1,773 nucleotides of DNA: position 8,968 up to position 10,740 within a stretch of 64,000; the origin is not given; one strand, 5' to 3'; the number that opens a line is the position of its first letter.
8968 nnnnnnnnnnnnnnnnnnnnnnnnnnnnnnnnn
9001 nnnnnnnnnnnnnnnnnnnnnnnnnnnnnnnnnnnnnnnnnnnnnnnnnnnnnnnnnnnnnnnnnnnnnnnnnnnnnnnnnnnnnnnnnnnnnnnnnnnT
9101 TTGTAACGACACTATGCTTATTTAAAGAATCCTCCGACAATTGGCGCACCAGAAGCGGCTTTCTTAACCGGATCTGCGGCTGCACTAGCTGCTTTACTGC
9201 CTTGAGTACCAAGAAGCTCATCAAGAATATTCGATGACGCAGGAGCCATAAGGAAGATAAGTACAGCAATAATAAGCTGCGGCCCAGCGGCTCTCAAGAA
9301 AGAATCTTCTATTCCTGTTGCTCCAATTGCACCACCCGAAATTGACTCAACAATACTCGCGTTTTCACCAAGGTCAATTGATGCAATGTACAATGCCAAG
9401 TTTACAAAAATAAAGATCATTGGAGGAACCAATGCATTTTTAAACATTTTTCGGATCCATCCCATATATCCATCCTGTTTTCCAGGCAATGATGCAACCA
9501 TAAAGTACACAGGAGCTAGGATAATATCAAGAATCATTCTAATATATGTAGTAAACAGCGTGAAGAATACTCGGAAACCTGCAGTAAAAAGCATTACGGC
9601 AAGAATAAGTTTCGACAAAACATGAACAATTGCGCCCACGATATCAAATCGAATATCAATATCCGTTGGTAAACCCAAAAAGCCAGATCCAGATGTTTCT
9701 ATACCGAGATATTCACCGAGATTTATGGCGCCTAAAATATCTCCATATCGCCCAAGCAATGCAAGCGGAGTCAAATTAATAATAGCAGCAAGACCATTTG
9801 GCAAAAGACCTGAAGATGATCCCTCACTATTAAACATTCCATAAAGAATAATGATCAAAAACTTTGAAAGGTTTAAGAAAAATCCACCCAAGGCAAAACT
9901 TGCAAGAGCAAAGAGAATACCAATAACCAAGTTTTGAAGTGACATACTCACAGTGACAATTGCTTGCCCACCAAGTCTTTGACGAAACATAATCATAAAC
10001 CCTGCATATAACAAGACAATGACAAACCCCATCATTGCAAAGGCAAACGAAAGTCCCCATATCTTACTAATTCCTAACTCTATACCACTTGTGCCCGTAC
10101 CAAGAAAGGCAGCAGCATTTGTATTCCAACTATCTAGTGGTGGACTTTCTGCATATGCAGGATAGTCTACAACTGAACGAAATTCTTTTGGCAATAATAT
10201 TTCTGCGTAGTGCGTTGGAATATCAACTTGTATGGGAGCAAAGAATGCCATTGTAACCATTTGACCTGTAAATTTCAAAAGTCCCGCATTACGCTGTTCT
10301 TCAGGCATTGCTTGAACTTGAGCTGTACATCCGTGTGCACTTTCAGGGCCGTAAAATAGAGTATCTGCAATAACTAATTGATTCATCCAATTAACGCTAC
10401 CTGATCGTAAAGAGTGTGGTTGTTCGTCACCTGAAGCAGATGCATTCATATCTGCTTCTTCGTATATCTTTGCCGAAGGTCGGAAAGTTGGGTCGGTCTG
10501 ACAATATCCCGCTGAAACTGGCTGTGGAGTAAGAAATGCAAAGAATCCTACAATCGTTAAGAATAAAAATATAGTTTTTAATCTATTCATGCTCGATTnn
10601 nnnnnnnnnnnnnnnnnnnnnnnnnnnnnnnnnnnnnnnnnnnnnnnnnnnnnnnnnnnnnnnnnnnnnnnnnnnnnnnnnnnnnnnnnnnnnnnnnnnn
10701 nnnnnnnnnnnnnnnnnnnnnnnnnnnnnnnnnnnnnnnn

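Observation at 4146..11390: groES co-operonic with a membrane/cell-wall-hydrolase module, a candidate second half of the T4SS-like or pilus-like apparatus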

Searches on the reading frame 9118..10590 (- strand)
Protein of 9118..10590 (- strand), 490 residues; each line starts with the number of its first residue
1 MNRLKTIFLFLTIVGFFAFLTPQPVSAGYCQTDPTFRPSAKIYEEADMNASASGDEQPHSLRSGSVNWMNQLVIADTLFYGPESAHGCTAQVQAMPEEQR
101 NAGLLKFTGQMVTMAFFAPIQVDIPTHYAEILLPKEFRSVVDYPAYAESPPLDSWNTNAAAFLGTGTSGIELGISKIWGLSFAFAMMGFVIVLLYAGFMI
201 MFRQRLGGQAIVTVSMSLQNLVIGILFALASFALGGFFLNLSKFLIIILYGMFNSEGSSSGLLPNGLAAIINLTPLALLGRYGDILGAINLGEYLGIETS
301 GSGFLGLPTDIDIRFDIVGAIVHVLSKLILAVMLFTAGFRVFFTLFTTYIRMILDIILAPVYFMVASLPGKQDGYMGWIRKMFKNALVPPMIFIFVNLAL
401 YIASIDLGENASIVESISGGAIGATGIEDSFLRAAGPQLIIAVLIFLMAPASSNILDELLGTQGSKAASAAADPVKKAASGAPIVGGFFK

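Call 3: search_protein_families(library=pfam, proteins=[window:9118-10590:-], max_evalue=0.1)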
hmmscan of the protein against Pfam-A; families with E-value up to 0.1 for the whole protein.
window:9118-10590:- (490 aa): 0 families

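Call 4: search_protein_families(library=ncbifam, proteins=[window:9118-10590:-], max_evalue=0.1)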
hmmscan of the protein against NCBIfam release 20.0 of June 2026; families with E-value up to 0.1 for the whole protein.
window:9118-10590:- (490 aa): 0 families

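Call 9: find_homologous_proteins(query=window:9118-10590:-)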
Query window:9118-10590:- (490 aa): 11 proteins with E <= 0.001 among 8000 candidates.
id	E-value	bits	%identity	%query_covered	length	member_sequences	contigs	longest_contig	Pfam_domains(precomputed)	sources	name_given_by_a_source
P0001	0.0e+0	1064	100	100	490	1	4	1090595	-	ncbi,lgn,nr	ncbi:MAG: hypothetical protein QY314_00810 [Candidatus Dojkabacteria bacterium]|nr:MAG: hypothetical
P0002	2.4e-122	428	49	93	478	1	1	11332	-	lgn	-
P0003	2.8e-92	329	42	95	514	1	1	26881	-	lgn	-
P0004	3.0e-74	269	37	92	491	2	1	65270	-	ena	-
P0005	2.9e-37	147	32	74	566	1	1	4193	-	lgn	-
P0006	4.6e-34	137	31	71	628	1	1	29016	-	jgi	jgi:hypothetical protein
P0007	1.0e-25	109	27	98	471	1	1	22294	-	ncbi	-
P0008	4.7e-25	107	27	93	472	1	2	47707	-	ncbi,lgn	-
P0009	9.2e-20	90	25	49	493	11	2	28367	-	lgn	-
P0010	1.6e-9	56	24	98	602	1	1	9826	-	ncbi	-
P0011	7.5e-8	50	27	44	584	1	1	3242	-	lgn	-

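Call 11: search_solved_structures(query=window:9118-10590:-, max_evalue=10)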
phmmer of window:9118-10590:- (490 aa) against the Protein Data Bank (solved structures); distinct sequences matched with E-value up to 10: 0.

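Call 13: find_encoding_contigs(protein=P0004, flank=10000, max_places=2)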
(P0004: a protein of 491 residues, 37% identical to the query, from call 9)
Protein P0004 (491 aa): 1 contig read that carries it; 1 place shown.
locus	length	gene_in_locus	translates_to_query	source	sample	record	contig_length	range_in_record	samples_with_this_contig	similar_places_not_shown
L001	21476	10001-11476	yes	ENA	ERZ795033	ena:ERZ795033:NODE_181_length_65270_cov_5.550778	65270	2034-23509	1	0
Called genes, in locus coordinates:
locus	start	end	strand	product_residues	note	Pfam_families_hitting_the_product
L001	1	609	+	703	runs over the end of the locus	PF01138:RNase_PH, PF03725:RNase_PH_C (faint), PF03726:PNPase, PF01138:RNase_PH, PF00013:KH_1, PF00575:S1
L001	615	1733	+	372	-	PF00004:AAA, PF07724:AAA_2, PF07728:AAA_5, PF22667:Lon_lid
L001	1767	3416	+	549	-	PF00753:Lactamase_B, PF23023:Anti-Pycsar_Apyc1 (weak), PF12706:Lactamase_B_2, PF22505:RNase_J_b_CASP, PF07521:RMMBL (weak)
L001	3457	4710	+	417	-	PF06277:EutA (weak), PF06723:MreB_Mbl (weak), PF11104:PilM_2, PF14450:FtsA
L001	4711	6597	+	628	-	PF04865:Baseplate_J (weak)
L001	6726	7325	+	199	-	PF12844:HTH_19 (weak), PF13560:HTH_31, PF01381:HTH_3, PF13443:HTH_26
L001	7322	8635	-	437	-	PF02557:VanY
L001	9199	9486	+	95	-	PF00166:Cpn10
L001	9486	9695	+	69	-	PF18910:DUF5665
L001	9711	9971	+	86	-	-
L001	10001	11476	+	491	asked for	-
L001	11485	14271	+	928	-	-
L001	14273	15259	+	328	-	-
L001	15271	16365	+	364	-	PF08239:SH3_3 (weak)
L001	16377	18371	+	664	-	PF00580:UvrD-helicase, PF13245:AAA_19, PF13604:AAA_30 (faint), PF01443:Viral_helicase1 (faint), PF13361:UvrD_C, PF13538:UvrD_C_2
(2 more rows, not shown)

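Call 14: find_encoding_contigs(protein=P0008, flank=10000, max_places=2)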
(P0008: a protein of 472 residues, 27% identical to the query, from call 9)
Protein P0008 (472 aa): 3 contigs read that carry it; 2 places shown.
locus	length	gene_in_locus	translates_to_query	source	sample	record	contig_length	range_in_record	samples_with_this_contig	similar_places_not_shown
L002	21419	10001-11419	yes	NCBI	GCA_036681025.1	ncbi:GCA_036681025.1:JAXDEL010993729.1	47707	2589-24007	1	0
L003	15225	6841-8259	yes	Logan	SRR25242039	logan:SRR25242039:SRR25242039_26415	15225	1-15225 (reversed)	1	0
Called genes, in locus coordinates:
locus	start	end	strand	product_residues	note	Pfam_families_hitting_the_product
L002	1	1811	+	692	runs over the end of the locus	PF01138:RNase_PH, PF26594:KH_NusA_2nd (weak), PF00013:KH_1, PF00575:S1, PF23459:S1_RRP5 (weak)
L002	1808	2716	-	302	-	PF17125:Methyltr_RsmF_N (weak), PF01189:Methyltr_RsmB-F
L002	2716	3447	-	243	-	PF04452:Methyltrans_RNA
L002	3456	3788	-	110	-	-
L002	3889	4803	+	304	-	PF16656:Pur_ac_phosph_N (weak)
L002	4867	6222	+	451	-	-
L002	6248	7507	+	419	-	-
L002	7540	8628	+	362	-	-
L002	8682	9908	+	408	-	-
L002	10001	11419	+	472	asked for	-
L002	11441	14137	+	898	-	-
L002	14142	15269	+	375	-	-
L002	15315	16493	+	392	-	PF08239:SH3_3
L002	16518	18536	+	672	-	PF00580:UvrD-helicase, PF13245:AAA_19, PF01443:Viral_helicase1 (faint), PF13361:UvrD_C, PF13538:UvrD_C_2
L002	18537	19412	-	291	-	PF07501:G5, PF06737:Transglycosylas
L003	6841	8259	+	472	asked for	-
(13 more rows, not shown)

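Call 23: find_encoding_contigs(protein=P0010, flank=10000, max_places=2)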
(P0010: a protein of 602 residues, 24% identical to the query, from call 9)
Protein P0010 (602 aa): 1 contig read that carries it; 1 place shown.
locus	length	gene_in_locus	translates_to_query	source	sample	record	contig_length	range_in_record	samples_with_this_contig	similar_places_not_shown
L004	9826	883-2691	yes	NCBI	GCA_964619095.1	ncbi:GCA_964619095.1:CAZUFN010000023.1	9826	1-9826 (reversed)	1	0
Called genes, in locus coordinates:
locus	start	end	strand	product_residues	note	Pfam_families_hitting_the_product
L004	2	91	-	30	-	?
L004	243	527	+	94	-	-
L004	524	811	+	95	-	PF15738:YafQ_toxin (weak)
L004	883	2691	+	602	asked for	-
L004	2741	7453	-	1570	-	-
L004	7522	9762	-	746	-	-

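Call 24: find_encoding_contigs(protein=P0006, flank=10000, max_places=2)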
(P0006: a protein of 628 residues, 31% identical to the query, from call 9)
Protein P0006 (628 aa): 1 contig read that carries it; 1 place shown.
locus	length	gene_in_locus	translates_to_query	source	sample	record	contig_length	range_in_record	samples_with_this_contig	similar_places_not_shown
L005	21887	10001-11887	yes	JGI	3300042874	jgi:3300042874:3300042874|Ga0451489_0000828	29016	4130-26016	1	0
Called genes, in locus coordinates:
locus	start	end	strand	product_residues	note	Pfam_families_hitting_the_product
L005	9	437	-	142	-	PF01741:MscL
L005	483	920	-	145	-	PF07739:TipAS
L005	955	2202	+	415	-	PF00464:SHMT, PF00155:Aminotran_1_2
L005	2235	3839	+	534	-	PF02511:Thy1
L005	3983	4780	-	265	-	PF02739:5_3_exonuc_N, PF01367:5_3_exonuc (weak)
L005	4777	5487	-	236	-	PF08713:DNA_alkylation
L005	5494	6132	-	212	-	PF01726:LexA_DNA_bind, PF00717:Peptidase_S24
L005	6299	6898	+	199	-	-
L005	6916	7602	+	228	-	-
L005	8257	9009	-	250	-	PF00561:Abhydrolase_1, PF12146:Hydrolase_4, PF12697:Abhydrolase_6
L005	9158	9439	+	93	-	PF00166:Cpn10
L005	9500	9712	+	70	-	PF18910:DUF5665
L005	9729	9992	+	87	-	-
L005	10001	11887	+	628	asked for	-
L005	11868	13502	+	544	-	-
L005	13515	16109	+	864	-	PF01183:Glyco_hydro_25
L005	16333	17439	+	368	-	PF06347:SH3_4 (faint), PF08239:SH3_3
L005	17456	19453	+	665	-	PF00580:UvrD-helicase, PF13245:AAA_19, PF01443:Viral_helicase1 (faint), PF13361:UvrD_C, PF13538:UvrD_C_2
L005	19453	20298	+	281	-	PF06725:3D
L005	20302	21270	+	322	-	-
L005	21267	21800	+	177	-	PF10386:DUF2441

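Call 25: find_encoding_contigs(protein=P0009, flank=10000, max_places=2)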
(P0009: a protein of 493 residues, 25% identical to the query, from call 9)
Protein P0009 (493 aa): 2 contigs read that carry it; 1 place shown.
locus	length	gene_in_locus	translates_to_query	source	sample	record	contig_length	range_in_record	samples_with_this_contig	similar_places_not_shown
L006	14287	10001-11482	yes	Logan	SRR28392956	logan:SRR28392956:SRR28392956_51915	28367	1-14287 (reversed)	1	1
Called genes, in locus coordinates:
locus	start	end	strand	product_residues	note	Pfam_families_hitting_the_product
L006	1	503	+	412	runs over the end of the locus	PF08529:NusA_N, PF13184:KH_NusA_1st, PF26594:KH_NusA_2nd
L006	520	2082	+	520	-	PF00009:GTP_EFTU, PF01926:MMR_HSR1, PF22042:EF-G_D2 (faint), PF03144:GTP_EFTU_D2 (faint), PF11987:IF-2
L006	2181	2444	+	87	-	PF00312:Ribosomal_S15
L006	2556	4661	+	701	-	PF01138:RNase_PH, PF03725:RNase_PH_C (faint), PF03726:PNPase (faint), PF01138:RNase_PH, PF00013:KH_1, PF00575:S1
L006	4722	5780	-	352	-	PF17125:Methyltr_RsmF_N, PF01189:Methyltr_RsmB-F, PF13847:Methyltransf_31 (weak)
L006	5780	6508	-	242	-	PF04452:Methyltrans_RNA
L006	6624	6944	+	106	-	-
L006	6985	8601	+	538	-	PF00041:fn3 (weak), PF16656:Pur_ac_phosph_N (faint)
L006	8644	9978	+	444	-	-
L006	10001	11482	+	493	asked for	-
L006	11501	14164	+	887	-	-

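Call 34: predict_structure(alignment_id=A1)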
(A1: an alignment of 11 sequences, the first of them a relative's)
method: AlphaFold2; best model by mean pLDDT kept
length: 490 residues; sequences in the alignment: 11
mean_pLDDT: 47.4   pTM: 0.38
mean pLDDT of the five models: 47.4, 45.9, 43.6, 42.4, 41.5
residues with pLDDT >= 90: 0; 70-90: 47; 50-70: 149; < 50: 294
segments of 3 or more residues with pLDDT < 50: 1-3, 16-130, 133-176, 250-320, 406-435, 463-490
pLDDT, mean of each block of 10 residues (from residue 1): 57 48 28 34 34 33 37 42 35 40 36 33 41 45 29 34 38 47 64 68 54 58 65 61 53 40 30 28 27 28 29 38 58 70 75 72 67 66 72 68 50 39 38 51 70 69 44 44 39
secondary structure, 60 per line:
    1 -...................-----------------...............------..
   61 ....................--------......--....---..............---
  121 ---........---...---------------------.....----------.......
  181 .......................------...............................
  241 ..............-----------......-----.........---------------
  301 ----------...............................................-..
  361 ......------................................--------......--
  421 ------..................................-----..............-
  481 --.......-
elements in order: H2-20 H38-52 H59-80 H89-94 H97-100 H104-117 H124-131 H159-163 H174-203 H210-254 H266-271 H277-285 H311-357 H359-366 H373-404 H413-418 H427-460 H466-479 H483-489
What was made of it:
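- Tried and rejected: The first AF2 model, with an 11-sequence MSA, was unusable (pLDDT 47, call 34).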

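Call 35: search_protein_representatives(alignment_id=A1)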
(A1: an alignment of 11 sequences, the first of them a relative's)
Query: 11 sequences, 498 profile positions. Proteins with E-value up to 0.001 (for the whole library): 3979; up to 1e-10: 3111; up to 1e-30: 2109. The best 150 are listed.
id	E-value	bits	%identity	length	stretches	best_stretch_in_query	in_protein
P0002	9.1e-170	582.3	-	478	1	24-498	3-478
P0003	1.2e-160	552.3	-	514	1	1-498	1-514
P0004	2.0e-157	541.6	-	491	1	18-498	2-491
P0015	7.2e-126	437.5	-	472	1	4-498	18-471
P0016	2.7e-125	435.6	-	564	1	7-480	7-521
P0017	9.1e-118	410.8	-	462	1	7-498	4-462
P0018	2.7e-113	396.1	-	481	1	3-498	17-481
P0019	5.1e-105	368.8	-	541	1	39-498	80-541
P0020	1.1e-103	364.4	-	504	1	6-498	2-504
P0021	3.1e-103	362.9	-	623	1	11-484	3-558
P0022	5.2e-103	362.1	-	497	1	10-497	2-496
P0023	7.5e-103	361.6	-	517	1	6-497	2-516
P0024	1.5e-102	360.6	-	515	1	12-497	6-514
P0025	2.8e-100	353.1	-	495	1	4-497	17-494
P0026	8.1e-100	351.6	-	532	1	10-497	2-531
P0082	3.6e-83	296.7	-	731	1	13-476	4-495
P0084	5.1e-83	296.2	-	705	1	4-479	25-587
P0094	1.7e-81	291.1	-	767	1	14-484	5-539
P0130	3.8e-75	270.2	-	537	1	57-497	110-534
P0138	1.2e-74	268.6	-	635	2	160-497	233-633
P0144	5.5e-73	263.1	-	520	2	39-252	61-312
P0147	2.1e-72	261.2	-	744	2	158-496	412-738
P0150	2.9e-72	260.7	-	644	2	160-497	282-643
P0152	6.3e-72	259.6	-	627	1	88-479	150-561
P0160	1.2e-70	255.4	-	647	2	109-497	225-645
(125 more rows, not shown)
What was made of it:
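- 9118..10590 (-): 490-aa polytopic membrane protein: signal/TM, ~150-aa extracytoplasmic helical domain, VirB2-like TM hairpin (about 167-241), VirB6-like helix bundle (about 315-460). Probable divergent VirB6 equivalent. Family size: 3,979 clusters at 50% identity (call 35).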

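Call 42: search_protein_families(library=pfam, alignment_id=A4, max_evalue=1)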
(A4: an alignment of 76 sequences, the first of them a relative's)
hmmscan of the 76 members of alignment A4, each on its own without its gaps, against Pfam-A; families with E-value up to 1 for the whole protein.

A. member 1, P0001 (490 aa): 0 families

B. families by the number of members that match (of 76 scanned): 37 families (the first 25 are shown)
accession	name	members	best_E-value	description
PF04956.18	TrbC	8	7.5e-06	TrbC/VIRB2 pilin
PF23924.1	DUF7263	4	0.068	Family of unknown function (DUF7263)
PF01552.22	Pico_P2B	4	0.21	Picornavirus 2B protein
PF04610.19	TrbL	3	4.8e-05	TrbL/VirB6 plasmid conjugal transfer protein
PF16982.10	Flp1_like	3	0.0048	Putative Flagellin, Flp1-like, domain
PF01079.26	Hint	2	0.0075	Hint module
PF13403.11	Hint_2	2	0.0086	Hint domain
PF12420.13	DUF3671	2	0.034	Fam-L, Fam-M like protein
PF20721.2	C19orf12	2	0.46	C19orf12-like protein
PF13515.12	FUSC_2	1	0.00097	Fusaric acid resistance protein-like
PF06398.17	Pex24p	1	0.026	Integral peroxisomal membrane peroxin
PF03904.18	DUF334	1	0.038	Domain of unknown function (DUF334)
PF06123.17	CreD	1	0.043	Inner membrane protein CreD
PF02702.23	KdpD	1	0.057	Osmosensitive K+ channel His kinase sensor domain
PF03207.18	OspD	1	0.082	Borrelia outer surface protein D (OspD)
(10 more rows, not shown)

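Call 43: find_encoding_contigs(protein=P0094, flank=10000, max_places=2)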
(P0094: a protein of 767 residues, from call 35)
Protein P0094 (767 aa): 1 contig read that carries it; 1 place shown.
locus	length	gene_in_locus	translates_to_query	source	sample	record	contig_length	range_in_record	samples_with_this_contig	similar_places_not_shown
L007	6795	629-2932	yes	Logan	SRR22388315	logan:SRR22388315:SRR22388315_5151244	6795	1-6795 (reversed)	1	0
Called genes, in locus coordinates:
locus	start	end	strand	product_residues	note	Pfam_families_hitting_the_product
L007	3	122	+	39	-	?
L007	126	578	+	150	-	PF18895:T4SS_pilin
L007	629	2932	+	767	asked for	-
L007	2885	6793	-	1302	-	?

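Call 44: find_encoding_contigs(protein=P0011, flank=10000, max_places=2)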
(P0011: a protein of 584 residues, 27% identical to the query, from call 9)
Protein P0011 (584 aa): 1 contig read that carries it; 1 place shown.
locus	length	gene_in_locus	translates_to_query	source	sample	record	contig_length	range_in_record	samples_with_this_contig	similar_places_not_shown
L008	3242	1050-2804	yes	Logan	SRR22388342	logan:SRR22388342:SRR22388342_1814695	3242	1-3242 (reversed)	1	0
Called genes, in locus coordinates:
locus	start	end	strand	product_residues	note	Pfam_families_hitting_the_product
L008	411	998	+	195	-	PF18895:T4SS_pilin (weak)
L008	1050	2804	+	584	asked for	-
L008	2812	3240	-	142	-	?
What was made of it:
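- L007 and L008: a pilin gene lies directly upstream (calls 43, 44).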
